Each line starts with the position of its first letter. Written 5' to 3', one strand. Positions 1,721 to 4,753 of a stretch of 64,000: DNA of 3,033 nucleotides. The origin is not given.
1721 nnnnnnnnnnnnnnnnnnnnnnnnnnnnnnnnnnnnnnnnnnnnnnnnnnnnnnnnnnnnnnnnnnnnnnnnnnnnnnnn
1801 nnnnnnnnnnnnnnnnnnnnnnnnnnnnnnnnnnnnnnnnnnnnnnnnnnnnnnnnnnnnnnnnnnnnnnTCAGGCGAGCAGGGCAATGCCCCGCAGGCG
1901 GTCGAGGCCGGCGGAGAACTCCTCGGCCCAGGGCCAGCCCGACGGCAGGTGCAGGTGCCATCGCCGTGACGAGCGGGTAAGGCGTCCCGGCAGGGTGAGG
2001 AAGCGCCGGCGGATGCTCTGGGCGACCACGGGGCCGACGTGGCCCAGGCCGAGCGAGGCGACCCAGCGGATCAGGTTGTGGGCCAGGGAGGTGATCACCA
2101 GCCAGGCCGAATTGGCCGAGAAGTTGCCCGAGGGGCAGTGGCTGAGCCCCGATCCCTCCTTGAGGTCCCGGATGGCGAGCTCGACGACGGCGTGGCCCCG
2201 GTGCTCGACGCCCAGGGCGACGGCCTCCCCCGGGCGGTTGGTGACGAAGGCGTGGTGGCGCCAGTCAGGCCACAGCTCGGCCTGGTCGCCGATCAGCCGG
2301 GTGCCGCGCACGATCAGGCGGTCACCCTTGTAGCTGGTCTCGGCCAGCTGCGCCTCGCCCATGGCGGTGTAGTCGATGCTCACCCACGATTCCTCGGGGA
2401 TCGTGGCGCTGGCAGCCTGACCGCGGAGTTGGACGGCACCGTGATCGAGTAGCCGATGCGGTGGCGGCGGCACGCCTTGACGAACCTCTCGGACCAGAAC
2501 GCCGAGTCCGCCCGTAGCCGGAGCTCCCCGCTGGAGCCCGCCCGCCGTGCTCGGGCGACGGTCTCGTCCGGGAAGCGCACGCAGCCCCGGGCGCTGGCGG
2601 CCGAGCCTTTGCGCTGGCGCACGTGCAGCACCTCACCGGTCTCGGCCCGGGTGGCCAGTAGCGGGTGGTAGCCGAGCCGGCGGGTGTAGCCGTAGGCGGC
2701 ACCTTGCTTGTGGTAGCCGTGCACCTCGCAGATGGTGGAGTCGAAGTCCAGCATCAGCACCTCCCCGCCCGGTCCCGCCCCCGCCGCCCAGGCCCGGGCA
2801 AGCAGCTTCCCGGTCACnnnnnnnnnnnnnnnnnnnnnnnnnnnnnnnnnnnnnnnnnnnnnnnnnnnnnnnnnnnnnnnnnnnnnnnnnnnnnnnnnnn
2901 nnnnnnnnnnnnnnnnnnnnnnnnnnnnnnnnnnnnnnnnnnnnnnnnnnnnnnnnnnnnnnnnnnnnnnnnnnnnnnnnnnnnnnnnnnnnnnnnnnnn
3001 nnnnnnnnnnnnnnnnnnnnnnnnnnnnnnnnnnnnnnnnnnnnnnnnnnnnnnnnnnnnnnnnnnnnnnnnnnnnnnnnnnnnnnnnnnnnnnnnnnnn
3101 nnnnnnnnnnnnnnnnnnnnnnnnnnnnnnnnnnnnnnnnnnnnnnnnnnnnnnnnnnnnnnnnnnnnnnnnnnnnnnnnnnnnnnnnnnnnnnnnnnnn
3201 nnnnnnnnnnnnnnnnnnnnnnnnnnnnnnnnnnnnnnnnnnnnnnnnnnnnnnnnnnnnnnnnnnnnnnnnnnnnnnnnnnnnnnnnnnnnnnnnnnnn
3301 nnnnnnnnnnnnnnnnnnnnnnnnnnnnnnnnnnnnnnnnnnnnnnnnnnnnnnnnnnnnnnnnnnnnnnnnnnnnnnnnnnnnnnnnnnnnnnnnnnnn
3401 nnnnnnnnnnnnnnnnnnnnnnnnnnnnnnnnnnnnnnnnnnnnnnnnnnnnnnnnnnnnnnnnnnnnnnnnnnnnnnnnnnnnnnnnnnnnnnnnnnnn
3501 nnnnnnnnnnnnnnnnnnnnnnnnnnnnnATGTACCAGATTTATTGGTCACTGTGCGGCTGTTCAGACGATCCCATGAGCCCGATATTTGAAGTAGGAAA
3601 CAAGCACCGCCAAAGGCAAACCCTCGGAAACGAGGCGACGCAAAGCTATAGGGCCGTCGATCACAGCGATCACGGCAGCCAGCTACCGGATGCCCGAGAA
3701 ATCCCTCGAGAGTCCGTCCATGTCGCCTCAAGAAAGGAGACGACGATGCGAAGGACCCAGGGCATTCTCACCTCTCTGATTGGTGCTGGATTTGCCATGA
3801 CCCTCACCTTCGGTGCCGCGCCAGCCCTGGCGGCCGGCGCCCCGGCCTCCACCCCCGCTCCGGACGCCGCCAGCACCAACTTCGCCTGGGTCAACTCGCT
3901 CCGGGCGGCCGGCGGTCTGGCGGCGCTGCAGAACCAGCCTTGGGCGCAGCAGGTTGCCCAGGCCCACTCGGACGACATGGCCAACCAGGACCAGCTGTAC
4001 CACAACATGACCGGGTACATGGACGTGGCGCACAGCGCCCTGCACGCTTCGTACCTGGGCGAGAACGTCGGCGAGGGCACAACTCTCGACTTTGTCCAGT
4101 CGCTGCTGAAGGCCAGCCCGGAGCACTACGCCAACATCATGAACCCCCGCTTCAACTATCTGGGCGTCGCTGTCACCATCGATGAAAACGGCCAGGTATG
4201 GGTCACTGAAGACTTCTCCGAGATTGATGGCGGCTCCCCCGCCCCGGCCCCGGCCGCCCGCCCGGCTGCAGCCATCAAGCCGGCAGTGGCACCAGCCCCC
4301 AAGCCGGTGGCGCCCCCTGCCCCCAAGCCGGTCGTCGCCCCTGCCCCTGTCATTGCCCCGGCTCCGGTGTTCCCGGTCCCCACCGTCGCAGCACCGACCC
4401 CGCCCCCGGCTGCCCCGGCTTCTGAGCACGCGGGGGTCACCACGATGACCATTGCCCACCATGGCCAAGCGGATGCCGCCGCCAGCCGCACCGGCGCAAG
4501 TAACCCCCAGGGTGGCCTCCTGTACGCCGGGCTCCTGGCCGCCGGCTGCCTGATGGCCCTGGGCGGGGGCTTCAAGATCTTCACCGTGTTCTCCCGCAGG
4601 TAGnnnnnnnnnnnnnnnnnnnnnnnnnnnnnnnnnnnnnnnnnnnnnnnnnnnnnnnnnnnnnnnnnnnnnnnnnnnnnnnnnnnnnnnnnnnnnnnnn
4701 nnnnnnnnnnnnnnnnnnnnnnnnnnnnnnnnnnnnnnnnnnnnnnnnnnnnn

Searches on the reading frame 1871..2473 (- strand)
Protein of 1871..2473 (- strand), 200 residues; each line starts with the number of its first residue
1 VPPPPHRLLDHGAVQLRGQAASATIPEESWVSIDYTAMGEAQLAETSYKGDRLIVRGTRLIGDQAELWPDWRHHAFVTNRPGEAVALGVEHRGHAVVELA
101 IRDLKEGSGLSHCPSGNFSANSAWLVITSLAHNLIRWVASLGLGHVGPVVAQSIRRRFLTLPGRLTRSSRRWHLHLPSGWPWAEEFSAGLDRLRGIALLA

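Call 78: search_protein_families(library=pfam, proteins=[window:1871-2473:-], max_evalue=0.0001)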
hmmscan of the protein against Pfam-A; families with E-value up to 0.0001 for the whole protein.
window:1871-2473:- (200 aa): 1 family
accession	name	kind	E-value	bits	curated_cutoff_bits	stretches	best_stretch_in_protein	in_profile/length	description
PF13701.12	DDE_Tnp_1_4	-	9.2e-15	54.2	34.7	1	72-194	305-431/435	Transposase DDE domain group 1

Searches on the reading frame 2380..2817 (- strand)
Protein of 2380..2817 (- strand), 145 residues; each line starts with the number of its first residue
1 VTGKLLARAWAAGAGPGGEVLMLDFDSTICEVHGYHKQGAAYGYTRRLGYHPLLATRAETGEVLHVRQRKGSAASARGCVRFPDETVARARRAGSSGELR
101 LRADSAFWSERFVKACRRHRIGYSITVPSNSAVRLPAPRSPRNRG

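Call 78: search_protein_families(library=pfam, proteins=[window:2380-2817:-], max_evalue=0.0001)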
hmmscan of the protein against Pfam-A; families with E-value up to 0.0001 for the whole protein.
window:2380-2817:- (145 aa): 2 families
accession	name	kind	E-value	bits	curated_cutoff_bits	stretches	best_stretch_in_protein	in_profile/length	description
PF13701.12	DDE_Tnp_1_4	-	3.8e-20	72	34.7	1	19-134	138-253/435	Transposase DDE domain group 1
PF01609.27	DDE_Tnp_1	-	3.4e-07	30.7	23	1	23-135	7-114/200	Transposase DDE domain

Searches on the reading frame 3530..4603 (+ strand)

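Call 75: search_protein_families(library=pfam, proteins=[window:3530-4603:+], max_evalue=0.0001)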
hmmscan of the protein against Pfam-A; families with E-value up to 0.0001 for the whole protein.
window:3530-4603:+ (357 aa): 1 family
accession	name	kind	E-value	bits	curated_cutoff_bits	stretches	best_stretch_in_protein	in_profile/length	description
PF00188.32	CAP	-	2.6e-12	48.1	21.1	1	121-225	4-114/117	Cysteine-rich secretory protein family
